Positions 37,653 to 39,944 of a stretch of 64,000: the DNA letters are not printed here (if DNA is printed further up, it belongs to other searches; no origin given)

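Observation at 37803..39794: Unusual fusion of a luciferase-like (F420/flavin-dependent) oxidoreductase to a MenA-type polyprenyltransferase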

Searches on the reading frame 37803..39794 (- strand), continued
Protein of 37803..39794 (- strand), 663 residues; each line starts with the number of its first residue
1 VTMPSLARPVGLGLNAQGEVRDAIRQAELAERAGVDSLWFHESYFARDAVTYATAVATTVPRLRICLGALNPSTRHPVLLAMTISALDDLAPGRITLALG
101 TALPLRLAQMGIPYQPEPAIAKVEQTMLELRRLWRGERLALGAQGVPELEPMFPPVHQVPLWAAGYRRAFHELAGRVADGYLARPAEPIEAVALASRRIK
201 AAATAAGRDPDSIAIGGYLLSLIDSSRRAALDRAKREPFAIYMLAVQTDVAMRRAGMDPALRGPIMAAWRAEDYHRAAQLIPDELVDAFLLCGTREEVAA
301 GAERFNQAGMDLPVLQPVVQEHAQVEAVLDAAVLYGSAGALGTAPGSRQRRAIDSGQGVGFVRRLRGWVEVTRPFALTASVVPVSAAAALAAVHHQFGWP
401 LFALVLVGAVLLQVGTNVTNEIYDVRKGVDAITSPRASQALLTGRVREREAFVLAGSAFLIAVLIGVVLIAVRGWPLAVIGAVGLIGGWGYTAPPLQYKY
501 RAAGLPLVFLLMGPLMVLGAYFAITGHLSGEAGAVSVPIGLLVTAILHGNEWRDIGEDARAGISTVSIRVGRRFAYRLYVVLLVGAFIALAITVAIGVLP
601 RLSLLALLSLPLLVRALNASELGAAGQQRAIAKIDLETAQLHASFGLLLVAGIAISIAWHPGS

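Call 11: search_solved_structures(query=window:37803-39794:-, max_evalue=0.001, show_alignments=3)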
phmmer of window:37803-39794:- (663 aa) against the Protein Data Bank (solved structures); distinct sequences matched with E-value up to 0.001: 15.
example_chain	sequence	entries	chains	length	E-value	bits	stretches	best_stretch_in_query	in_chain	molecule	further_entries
1z69_A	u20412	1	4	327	1.2e-24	90.1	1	26-299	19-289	Coenzyme F420-dependent N(5),N(10)-methylenetetrahydromethanopterin reductase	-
8qq8_A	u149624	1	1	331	2.1e-24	89.2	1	26-311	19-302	5,10-methylenetetrahydromethanopterin reductase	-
8qpl_A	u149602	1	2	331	2.1e-24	89.2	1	26-311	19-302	5,10-methylenetetrahydromethanopterin reductase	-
8qpm_A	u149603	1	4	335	2.2e-24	89.2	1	26-311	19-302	5,10-methylenetetrahydromethanopterin reductase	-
8djk_B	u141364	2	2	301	2.9e-21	78.9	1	365-656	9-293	UbiA prenyltransferase domain-containing protein 1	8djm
1f07_A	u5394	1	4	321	1.9e-18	69.6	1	20-311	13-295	COENZYME F420-DEPENDENT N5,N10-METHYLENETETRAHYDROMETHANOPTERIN REDUCTASE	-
1ezw_A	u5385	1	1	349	6.4e-17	64.5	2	159-315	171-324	COENZYME F420-DEPENDENT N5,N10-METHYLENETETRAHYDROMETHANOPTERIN REDUCTASE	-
9fp4_A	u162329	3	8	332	1e-10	44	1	56-234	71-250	F420-dependent hydroxymycolic acid dehydrogenase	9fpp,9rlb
7bip_A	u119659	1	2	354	9.1e-10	40.9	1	19-212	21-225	Luciferase-like monooxygenase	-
5lxe_A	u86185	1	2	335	2.2e-08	36.4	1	38-193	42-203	F420-dependent glucose-6-phosphate dehydrogenase 1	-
3b4y_A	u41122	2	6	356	1e-07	34.1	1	38-213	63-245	PROBABLE F420-DEPENDENT GLUCOSE-6-PHOSPHATE DEHYDROGENASE FGD1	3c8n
1rhc_A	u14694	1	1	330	1.5e-07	33.6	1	20-214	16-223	F420-dependent alcohol dehydrogenase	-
7oh2_A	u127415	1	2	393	2.6e-06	29.5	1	30-211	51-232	Alkanesulfonate monooxygenase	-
9hav_A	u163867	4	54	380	4.6e-05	25.4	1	20-212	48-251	Luciferase family protein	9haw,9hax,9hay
8k74_A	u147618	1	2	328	0.00044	22.1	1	15-183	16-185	Alkanal monooxygenase alpha chain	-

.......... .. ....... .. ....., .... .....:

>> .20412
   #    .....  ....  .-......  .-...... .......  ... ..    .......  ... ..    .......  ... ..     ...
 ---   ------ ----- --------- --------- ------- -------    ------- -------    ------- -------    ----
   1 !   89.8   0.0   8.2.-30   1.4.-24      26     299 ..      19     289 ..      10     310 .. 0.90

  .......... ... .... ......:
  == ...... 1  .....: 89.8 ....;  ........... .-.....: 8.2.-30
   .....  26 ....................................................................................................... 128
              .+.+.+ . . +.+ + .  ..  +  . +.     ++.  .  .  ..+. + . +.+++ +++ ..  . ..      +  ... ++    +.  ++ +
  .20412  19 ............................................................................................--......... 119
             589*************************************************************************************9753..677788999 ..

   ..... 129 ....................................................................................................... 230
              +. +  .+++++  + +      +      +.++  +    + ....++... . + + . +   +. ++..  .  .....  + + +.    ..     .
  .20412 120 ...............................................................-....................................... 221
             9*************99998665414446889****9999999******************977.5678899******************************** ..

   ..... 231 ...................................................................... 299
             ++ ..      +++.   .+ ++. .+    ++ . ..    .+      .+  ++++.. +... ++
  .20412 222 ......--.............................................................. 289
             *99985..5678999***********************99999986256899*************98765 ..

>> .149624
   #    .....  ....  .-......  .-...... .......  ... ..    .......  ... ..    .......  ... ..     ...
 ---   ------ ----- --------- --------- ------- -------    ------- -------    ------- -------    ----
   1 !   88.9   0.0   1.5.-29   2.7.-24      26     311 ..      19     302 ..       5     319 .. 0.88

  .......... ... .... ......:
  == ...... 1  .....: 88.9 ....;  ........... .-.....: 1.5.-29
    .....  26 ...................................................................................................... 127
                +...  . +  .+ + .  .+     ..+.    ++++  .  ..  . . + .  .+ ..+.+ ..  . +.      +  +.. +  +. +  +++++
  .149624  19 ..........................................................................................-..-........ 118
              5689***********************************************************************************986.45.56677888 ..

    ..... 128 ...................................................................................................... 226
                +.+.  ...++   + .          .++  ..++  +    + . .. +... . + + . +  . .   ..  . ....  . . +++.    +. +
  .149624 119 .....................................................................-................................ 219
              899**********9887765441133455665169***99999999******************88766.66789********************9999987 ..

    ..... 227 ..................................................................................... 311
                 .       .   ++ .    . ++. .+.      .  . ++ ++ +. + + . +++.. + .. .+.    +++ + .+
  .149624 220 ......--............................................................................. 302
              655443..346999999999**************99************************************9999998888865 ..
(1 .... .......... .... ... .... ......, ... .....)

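Call 18: find_encoding_contigs(protein=P0033, flank=10000, max_places=2)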
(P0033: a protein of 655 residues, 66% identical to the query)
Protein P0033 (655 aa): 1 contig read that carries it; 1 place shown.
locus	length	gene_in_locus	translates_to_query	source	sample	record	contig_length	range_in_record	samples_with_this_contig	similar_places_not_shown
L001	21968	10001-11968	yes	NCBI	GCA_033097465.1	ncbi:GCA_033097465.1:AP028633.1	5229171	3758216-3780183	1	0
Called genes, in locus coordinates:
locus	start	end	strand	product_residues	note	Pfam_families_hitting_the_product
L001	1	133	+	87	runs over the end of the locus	-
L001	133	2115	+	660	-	PF25384:Alsin_RLD (faint), PF25390:WD40_RLD, PF00415:RCC1 (weak), PF13540:RCC1_2 (weak), PF00415:RCC1, PF13540:RCC1_2 (weak), PF00415:RCC1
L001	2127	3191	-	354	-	-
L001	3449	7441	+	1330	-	PF17957:Big_7 (faint), PF06832:BiPBP_C (weak)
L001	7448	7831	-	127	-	PF01042:Ribonuc_L-PSP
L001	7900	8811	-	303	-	-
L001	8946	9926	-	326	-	PF01370:Epimerase, PF05368:NmrA (weak), PF13460:NAD_binding_10, PF16363:GDP_Man_Dehyd (weak)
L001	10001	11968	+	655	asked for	PF00296:Bac_luciferase, PF01040:UbiA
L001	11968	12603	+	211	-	PF02517:Rce1-like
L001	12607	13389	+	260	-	PF03883:H2O2_YaaD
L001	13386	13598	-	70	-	-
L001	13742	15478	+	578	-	PF07730:HisKA_3, PF13581:HATPase_c_2 (weak), PF02518:HATPase_c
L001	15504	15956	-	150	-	-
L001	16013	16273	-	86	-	PF11774:Lsr2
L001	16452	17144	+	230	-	PF04193:PQ-loop (faint), PF03083:MtN3_slv (faint)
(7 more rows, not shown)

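Call 19: find_encoding_contigs(protein=P0002, flank=10000, max_places=2)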
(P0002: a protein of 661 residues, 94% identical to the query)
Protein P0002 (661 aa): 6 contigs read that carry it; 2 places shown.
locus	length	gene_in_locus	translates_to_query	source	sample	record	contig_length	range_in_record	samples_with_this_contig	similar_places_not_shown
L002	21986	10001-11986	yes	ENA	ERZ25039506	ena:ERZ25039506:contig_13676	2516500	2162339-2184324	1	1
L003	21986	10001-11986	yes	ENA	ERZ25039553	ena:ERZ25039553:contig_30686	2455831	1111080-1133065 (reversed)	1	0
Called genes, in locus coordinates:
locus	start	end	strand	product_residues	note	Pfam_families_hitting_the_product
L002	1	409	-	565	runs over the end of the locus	PF21850:DUF6909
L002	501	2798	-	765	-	PF00343:Phosphorylase, PF28476:GlgP_C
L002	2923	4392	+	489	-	PF05195:AMP_N, PF00557:Peptidase_M24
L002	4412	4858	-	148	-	PF09438:DUF2017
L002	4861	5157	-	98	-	PF02617:ClpS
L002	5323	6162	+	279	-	PF06525:SoxE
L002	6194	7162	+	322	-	PF08240:ADH_N, PF00107:ADH_zinc_N, PF13602:ADH_zinc_N_2 (weak)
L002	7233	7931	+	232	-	PF01987:AIM24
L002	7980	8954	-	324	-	-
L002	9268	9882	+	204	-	PF13672:PP2C_2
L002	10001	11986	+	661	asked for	PF00296:Bac_luciferase, PF01040:UbiA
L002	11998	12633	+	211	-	PF02517:Rce1-like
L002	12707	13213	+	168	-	PF01661:Macro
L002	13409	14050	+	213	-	PF03551:PadR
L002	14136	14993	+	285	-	PF13847:Methyltransf_31 (weak), PF08241:Methyltransf_11, PF08242:Methyltransf_12, PF13649:Methyltransf_25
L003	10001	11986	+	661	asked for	PF00296:Bac_luciferase, PF01040:UbiA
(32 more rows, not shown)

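Call 21: find_encoding_contigs(protein=P0103, flank=8000, max_places=1)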
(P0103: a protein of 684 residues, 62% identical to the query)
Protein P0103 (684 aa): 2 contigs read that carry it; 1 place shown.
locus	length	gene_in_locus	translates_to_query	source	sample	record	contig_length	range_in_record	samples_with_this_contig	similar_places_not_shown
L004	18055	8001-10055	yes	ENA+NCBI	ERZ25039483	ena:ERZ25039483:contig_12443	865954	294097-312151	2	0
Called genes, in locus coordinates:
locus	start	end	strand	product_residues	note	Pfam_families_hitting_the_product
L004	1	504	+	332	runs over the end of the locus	PF00389:2-Hacid_dh, PF02826:2-Hacid_dh_C, PF03446:NAD_binding_2 (weak)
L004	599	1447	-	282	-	PF09990:DUF2231, PF00355:Rieske, PF13806:Rieske_2, PF22543:Rieske_4 (weak)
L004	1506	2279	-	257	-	PF05690:ThiG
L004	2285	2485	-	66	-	PF02597:ThiS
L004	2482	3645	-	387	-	PF00070:Pyr_redox (weak), PF00890:FAD_binding_2 (weak), PF01134:GIDA (faint), PF01266:DAO, PF03486:HI0933_like (faint), PF05834:Lycopene_cycl (faint), PF07992:Pyr_redox_2 (weak), PF13450:NAD_binding_8 (weak), +1 more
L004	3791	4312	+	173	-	PF07992:Pyr_redox_2, PF00070:Pyr_redox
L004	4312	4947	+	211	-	PF07992:Pyr_redox_2, PF14759:Reductase_C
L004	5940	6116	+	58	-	PF22725:GFO_IDH_MocA_C3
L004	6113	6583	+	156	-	-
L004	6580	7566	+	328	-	PF01408:GFO_IDH_MocA, PF22725:GFO_IDH_MocA_C3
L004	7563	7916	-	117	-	-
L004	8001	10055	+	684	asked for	PF00296:Bac_luciferase, PF01040:UbiA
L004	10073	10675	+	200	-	PF02517:Rce1-like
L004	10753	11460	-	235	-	PF01209:Ubie_methyltran, PF13489:Methyltransf_23, PF13847:Methyltransf_31, PF08241:Methyltransf_11, PF08242:Methyltransf_12, PF13649:Methyltransf_25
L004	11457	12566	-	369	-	PF27675:YCF81_N, PF01938:TRAM (weak)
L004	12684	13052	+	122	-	PF21531:Rv2175c_wHTH, PF12728:HTH_17 (weak), PF18367:Rv2175c_C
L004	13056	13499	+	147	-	PF01243:PNPOx_N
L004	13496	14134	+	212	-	PF02581:TMP-TENI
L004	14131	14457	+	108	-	-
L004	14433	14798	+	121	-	PF18916:Lycopene_cyc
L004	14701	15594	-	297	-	PF00494:SQS_PSY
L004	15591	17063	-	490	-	PF00070:Pyr_redox (faint), PF00890:FAD_binding_2 (weak), PF01266:DAO, PF03486:HI0933_like (faint), PF07992:Pyr_redox_2 (faint), PF12831:FAD_oxidored (faint), PF13450:NAD_binding_8, PF01593:Amino_oxidase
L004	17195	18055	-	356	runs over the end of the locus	PF00348:polyprenyl_synt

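Call 22: find_encoding_contigs(protein=P0096, flank=8000, max_places=1)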
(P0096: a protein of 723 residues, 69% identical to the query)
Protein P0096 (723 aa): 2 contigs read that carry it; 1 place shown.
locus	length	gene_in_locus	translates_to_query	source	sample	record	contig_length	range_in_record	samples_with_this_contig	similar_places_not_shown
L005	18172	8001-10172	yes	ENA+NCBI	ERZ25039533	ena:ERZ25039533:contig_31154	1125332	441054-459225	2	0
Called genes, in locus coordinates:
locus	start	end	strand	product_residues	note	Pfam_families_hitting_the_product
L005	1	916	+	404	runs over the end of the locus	PF04542:Sigma70_r2, PF08281:Sigma70_r4_2, PF20239:DUF6596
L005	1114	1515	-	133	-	PF01638:HxlR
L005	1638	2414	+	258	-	PF08240:ADH_N, PF00107:ADH_zinc_N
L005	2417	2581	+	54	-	PF13602:ADH_zinc_N_2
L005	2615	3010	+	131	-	PF01980:TrmO_N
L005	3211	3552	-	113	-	-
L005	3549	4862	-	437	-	-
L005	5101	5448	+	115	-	PF03819:MazG (weak)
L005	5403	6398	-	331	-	PF20067:SSL_N (weak), PF08450:SGL, PF03088:Str_synth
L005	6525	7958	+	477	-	PF00324:AA_permease, PF13520:AA_permease_2, PF03845:Spore_permease (weak), PF13906:AA_permease_C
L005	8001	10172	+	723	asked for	PF00296:Bac_luciferase, PF01040:UbiA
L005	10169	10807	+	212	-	PF02517:Rce1-like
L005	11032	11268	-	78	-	PF13828:DUF4190 (weak)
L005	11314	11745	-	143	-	PF04075:F420H2_quin_red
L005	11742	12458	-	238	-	PF01323:DSBA, PF13462:Thioredoxin_4 (weak)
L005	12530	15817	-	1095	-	PF26549:Tricorn_N, PF07676:PD40 (faint), PF26550:Tricorn_2nd, PF14684:Tricorn_C1, PF14685:PDZ_Tricorn, PF03572:Peptidase_S41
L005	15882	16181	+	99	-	PF20223:DUF6582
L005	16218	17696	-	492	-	-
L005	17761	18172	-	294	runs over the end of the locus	PF00293:NUDIX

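Call 30: search_protein_representatives(protein=window:37803-39794:-)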
Query: 663 residues. Proteins with E-value up to 0.001 (for the whole library): 13570; up to 1e-10: 5156; up to 1e-30: 396. The best 150 are listed.
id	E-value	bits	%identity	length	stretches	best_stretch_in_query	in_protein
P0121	3.8e-231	785.5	59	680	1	3-659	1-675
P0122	4.6e-149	514.3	56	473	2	328-658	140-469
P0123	1.1e-141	490.0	58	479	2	335-656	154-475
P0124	1.2e-104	367.6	57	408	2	360-655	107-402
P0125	6.5e-103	361.9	56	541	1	7-319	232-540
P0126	3.7e-100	352.8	68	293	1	146-417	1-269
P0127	2.7e-86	307.0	57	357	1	10-280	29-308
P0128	3.0e-85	303.5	60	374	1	366-656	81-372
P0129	8.2e-82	292.2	59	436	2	354-527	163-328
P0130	8.5e-82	292.1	55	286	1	4-256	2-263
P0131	3.9e-81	289.9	55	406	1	3-258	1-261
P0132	2.2e-78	280.8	72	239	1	141-324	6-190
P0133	3.6e-76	273.5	58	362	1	173-471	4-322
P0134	1.3e-75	271.7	52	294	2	3-160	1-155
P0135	3.2e-75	270.4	59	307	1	399-618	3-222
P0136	2.9e-74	267.2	44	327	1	15-333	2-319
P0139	2.6e-71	257.5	49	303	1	366-654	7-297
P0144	7.0e-68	246.1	48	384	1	363-653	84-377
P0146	9.4e-63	229.2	42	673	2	172-615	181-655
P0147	1.9e-62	228.2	44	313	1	365-651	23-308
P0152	4.8e-59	217.0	41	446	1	365-655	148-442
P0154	3.7e-58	214.0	35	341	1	10-330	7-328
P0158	1.5e-57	212.0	43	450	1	368-654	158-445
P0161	1.2e-55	205.7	45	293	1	365-654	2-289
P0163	3.2e-55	204.3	39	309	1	365-654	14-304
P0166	6.4e-55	203.3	42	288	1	373-656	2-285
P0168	2.5e-54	201.4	39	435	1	367-655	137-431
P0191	3.6e-50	187.6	40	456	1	351-655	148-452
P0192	1.0e-49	186.2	40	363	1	363-656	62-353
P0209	1.3e-45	172.6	35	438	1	364-652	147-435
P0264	5.6e-41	157.3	35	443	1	367-655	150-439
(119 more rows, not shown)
